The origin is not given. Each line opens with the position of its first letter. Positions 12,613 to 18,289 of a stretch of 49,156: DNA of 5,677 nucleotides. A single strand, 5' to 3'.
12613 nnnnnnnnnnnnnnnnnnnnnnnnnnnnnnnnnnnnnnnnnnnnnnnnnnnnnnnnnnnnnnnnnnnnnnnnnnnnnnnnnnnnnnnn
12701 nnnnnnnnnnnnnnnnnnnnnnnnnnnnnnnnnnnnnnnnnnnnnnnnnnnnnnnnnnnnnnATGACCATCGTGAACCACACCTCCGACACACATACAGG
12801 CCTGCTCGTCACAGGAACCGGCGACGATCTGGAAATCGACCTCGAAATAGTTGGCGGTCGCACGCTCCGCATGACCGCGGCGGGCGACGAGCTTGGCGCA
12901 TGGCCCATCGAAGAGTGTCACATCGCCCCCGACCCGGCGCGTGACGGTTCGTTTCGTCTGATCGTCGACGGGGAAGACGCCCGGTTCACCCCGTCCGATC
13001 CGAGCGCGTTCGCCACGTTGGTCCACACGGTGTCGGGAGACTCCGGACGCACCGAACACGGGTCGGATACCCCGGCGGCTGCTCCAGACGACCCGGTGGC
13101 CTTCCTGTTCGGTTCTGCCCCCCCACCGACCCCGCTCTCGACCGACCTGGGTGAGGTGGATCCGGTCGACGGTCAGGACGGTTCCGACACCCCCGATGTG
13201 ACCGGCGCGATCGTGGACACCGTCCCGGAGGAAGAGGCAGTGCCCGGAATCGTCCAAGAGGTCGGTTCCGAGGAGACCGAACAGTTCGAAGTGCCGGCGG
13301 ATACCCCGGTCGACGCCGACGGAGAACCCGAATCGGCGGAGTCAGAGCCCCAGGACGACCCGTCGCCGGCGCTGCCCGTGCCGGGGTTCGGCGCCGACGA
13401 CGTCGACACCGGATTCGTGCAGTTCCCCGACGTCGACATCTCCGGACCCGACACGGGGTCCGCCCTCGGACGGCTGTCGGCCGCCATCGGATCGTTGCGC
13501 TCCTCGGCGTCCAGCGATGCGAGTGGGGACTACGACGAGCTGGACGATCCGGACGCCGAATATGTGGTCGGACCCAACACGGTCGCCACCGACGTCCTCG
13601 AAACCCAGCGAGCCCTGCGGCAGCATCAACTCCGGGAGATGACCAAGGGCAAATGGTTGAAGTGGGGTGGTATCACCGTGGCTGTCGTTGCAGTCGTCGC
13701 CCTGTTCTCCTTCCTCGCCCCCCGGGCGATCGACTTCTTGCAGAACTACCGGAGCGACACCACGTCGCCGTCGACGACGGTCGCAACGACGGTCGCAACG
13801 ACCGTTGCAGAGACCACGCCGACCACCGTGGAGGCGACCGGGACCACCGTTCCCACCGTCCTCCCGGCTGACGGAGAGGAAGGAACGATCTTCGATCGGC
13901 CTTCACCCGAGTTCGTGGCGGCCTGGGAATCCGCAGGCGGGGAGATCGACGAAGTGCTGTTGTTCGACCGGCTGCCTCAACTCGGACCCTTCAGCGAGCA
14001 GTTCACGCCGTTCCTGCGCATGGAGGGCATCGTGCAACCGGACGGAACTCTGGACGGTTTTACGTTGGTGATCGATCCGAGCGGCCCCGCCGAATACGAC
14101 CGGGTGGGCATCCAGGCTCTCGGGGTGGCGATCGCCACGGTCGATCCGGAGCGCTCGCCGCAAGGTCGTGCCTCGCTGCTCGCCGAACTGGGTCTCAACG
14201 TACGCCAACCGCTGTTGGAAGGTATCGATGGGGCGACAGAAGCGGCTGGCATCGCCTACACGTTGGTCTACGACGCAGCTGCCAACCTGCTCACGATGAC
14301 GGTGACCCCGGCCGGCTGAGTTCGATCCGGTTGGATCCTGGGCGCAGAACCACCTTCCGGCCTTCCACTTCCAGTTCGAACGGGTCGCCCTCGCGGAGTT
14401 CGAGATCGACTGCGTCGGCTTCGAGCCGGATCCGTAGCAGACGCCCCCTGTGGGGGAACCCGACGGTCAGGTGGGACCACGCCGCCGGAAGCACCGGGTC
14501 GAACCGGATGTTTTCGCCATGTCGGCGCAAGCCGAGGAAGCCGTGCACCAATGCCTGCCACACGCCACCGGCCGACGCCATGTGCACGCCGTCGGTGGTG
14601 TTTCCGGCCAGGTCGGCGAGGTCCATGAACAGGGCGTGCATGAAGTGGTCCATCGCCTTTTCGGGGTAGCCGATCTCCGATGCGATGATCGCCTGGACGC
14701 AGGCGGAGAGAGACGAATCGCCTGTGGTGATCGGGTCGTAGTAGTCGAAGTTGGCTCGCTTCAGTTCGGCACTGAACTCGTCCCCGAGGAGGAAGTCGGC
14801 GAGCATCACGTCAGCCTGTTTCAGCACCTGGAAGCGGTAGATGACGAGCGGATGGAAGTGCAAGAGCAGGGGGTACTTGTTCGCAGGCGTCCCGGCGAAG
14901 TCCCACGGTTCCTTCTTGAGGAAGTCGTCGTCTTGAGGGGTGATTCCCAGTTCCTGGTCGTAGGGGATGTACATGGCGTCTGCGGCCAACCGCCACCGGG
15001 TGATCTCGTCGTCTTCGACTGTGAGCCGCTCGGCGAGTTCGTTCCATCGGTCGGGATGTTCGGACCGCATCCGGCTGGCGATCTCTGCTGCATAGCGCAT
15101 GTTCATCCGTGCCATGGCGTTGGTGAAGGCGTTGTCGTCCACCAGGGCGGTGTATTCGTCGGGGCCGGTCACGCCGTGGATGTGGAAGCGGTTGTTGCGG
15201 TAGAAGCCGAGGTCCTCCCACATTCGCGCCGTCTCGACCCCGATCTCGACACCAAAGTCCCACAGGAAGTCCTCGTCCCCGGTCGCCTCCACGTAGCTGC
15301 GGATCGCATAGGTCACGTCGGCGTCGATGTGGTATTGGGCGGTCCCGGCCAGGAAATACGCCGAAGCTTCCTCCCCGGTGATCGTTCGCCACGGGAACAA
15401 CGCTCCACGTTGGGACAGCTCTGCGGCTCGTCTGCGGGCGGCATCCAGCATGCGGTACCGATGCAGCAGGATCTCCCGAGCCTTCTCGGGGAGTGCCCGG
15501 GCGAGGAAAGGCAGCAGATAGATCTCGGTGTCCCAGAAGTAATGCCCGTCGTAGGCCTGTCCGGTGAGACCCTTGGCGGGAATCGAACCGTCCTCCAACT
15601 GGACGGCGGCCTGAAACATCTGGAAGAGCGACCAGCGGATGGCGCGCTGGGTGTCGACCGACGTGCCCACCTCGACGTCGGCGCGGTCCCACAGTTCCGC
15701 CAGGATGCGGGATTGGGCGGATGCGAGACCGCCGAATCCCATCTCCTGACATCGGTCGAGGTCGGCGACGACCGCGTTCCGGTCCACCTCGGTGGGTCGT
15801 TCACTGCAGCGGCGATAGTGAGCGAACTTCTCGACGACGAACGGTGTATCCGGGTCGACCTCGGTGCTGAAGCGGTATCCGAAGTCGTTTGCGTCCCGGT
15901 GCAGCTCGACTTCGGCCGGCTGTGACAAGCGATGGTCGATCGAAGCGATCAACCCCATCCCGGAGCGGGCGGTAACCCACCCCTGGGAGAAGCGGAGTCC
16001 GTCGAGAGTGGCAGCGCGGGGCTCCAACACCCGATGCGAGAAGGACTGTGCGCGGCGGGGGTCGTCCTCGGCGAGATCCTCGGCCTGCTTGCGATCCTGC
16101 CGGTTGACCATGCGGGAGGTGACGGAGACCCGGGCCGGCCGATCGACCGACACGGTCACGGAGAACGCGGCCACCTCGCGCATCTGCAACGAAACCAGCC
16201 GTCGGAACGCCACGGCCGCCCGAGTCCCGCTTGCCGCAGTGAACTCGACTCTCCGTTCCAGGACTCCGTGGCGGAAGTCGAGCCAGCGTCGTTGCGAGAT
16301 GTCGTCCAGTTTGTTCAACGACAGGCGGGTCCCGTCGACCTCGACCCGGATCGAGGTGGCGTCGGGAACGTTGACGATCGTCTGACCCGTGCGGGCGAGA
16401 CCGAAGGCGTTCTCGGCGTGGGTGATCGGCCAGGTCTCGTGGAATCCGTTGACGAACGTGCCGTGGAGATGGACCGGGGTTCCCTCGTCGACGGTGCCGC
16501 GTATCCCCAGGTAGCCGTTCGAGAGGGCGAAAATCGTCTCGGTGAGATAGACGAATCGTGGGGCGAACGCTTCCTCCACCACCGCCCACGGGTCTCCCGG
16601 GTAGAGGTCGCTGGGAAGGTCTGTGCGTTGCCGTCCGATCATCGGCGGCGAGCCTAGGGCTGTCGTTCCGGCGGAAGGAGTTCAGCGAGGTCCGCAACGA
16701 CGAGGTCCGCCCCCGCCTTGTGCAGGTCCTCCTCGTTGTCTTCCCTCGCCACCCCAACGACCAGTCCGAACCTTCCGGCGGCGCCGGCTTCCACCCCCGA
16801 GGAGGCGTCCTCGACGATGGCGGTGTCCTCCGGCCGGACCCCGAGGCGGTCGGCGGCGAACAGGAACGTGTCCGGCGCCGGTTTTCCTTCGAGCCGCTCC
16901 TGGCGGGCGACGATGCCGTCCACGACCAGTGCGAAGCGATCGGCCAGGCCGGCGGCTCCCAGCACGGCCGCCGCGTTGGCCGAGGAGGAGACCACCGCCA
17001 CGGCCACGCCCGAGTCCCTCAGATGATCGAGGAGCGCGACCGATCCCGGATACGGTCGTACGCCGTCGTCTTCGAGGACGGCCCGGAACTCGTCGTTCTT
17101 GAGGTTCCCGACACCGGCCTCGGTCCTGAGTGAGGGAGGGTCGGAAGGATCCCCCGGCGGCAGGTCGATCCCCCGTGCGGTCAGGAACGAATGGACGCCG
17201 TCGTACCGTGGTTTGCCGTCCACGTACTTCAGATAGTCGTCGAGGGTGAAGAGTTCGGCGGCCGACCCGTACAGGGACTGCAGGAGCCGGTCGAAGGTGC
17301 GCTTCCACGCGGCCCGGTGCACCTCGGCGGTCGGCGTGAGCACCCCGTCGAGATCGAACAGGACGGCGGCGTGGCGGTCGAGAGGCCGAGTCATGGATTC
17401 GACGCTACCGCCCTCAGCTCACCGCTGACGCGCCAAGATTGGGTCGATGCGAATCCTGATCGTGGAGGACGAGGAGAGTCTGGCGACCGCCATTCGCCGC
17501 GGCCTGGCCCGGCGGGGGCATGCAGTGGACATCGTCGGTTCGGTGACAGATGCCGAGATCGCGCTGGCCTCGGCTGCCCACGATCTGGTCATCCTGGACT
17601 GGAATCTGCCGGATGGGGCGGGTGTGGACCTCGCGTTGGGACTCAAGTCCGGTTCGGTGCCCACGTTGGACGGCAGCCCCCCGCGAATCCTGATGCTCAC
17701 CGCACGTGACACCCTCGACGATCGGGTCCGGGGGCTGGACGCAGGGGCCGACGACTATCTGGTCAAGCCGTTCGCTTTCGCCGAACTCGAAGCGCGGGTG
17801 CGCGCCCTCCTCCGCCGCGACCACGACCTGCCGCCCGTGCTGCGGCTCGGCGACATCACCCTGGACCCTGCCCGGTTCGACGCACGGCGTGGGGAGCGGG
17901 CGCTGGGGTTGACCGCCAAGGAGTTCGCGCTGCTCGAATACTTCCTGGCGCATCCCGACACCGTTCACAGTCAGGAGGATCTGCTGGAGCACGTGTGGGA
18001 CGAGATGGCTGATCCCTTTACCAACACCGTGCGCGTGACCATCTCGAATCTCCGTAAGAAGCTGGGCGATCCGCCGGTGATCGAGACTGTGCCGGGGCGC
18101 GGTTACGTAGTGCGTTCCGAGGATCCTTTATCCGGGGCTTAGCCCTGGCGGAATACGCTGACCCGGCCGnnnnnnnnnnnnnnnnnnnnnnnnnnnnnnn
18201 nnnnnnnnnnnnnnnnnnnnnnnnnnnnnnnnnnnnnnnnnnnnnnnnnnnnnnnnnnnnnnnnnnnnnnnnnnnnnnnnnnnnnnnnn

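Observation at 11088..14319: Two paralogous single-pass membrane proteins of unrecognised family bracket a secreted lytic-transglycosylase-like gene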

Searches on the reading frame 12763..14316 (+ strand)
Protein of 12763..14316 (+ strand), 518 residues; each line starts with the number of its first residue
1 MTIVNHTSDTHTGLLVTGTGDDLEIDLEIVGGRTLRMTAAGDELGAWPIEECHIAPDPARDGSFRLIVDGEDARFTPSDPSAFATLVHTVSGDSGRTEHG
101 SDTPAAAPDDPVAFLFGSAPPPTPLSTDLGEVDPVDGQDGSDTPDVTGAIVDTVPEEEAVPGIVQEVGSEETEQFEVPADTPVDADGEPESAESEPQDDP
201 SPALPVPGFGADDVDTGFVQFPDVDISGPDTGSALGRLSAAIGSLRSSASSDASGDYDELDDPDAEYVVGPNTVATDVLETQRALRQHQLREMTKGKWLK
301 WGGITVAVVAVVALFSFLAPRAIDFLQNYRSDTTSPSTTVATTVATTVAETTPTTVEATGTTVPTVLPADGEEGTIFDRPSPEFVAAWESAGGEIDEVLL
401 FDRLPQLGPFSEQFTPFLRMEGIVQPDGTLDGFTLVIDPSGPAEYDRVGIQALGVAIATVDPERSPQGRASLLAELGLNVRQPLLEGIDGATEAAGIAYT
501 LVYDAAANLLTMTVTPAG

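Call 3: search_protein_families(library=pfam, proteins=[window:12763-14316:+], max_evalue=1)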
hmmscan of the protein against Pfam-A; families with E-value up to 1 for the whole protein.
window:12763-14316:+ (518 aa): 1 family
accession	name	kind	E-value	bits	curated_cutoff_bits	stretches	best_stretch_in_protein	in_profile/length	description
PF21827.1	New_glue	-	0.69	10.1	31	0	308-362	8-59/94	New glue protein family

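Call 4: search_protein_families(library=ncbifam, proteins=[window:12763-14316:+], max_evalue=1)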
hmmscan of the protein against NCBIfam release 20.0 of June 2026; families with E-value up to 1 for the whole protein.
window:12763-14316:+ (518 aa): 0 families

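Call 9: find_homologous_proteins(query=window:12763-14316:+)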
Query window:12763-14316:+ (518 aa): 44 proteins with E <= 0.001 among 8000 candidates.
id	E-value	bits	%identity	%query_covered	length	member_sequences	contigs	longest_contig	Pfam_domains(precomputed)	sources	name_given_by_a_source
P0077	7.0e-281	951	86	100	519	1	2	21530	-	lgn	-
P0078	5.1e-176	605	57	100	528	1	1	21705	-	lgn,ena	-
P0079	1.7e-173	596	72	55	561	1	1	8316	-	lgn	-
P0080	3.4e-173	595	60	100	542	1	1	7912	-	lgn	-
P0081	4.7e-168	578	57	100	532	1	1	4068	-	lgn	-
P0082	1.1e-167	577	59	100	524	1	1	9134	-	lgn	-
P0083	2.9e-135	470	46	100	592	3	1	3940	-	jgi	jgi:hypothetical protein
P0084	6.9e-132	459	46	100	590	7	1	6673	-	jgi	jgi:hypothetical protein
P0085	1.4e-128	448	48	100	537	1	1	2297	-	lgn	-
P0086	2.5e-126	441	56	55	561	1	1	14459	-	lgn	-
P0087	1.3e-125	438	46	100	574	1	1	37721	-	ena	-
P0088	1.7e-125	438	48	100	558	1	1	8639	-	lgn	-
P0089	1.0e-124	435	57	55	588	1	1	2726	-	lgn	-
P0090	3.6e-124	434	45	100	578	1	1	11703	-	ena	-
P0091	2.7e-123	431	53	55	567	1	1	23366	-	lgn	-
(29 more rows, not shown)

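Call 77: search_protein_families(library=phrogs, proteins=[window:12763-14316:+], max_evalue=0.01)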
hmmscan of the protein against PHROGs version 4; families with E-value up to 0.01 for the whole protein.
window:12763-14316:+ (518 aa): 0 families

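Call 78: search_protein_families(library=padloc, proteins=[window:12763-14316:+], max_evalue=0.01)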
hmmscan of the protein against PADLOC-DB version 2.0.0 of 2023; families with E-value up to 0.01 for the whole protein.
window:12763-14316:+ (518 aa): 0 families

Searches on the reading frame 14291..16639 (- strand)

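Call 35: search_protein_families(library=pfam, proteins=[window:14291-16639:-], max_evalue=0.00001)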
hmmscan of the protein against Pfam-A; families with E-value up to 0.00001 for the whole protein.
window:14291-16639:- (782 aa): 3 families
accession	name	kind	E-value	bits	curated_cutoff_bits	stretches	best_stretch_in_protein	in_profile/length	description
PF03632.21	Glyco_hydro_65m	-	9.8e-116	387.2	27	1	335-695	1-371/371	Glycosyl hydrolase family 65 central catalytic domain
PF03636.21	Glyco_hydro_65N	-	5.4e-46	157.6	26.6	1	22-275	2-229/233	Glycosyl hydrolase family 65, N-terminal domain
PF03633.20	Glyco_hydro_65C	-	1.5e-14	53.9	22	1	704-765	1-62/62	Glycosyl hydrolase family 65, C-terminal domain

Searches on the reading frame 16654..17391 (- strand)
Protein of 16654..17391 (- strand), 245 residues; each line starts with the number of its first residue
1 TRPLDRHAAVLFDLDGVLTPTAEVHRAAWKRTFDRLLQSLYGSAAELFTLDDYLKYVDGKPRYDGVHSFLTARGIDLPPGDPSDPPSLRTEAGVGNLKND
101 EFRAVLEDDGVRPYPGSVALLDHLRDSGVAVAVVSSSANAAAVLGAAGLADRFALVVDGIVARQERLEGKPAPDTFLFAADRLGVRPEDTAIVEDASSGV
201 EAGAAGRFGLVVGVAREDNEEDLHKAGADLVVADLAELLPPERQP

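Call 35: search_protein_families(library=pfam, proteins=[window:16654-17391:-], max_evalue=0.00001)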
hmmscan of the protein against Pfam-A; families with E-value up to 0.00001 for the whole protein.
window:16654-17391:- (245 aa): 2 families
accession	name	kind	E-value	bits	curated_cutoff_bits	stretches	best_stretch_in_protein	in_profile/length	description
PF00702.32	Hydrolase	-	6.8e-25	89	26.4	1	9-205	3-189/191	haloacid dehalogenase-like hydrolase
PF13419.12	HAD_2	-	5.8e-16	59.5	23.8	1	10-204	1-169/178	Haloacid dehalogenase-like hydrolase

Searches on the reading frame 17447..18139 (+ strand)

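Call 35: search_protein_families(library=pfam, proteins=[window:17447-18139:+], max_evalue=0.00001)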
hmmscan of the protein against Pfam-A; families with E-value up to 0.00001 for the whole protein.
window:17447-18139:+ (231 aa): 2 families
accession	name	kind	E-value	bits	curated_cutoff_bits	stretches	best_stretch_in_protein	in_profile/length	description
PF00486.34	Trans_reg_C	-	4.5e-24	84.8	26.2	1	152-221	3-76/77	Transcriptional regulatory protein, C terminal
PF00072.30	Response_reg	-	2.1e-20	73.4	30.2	1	3-119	1-111/111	Response regulator receiver domain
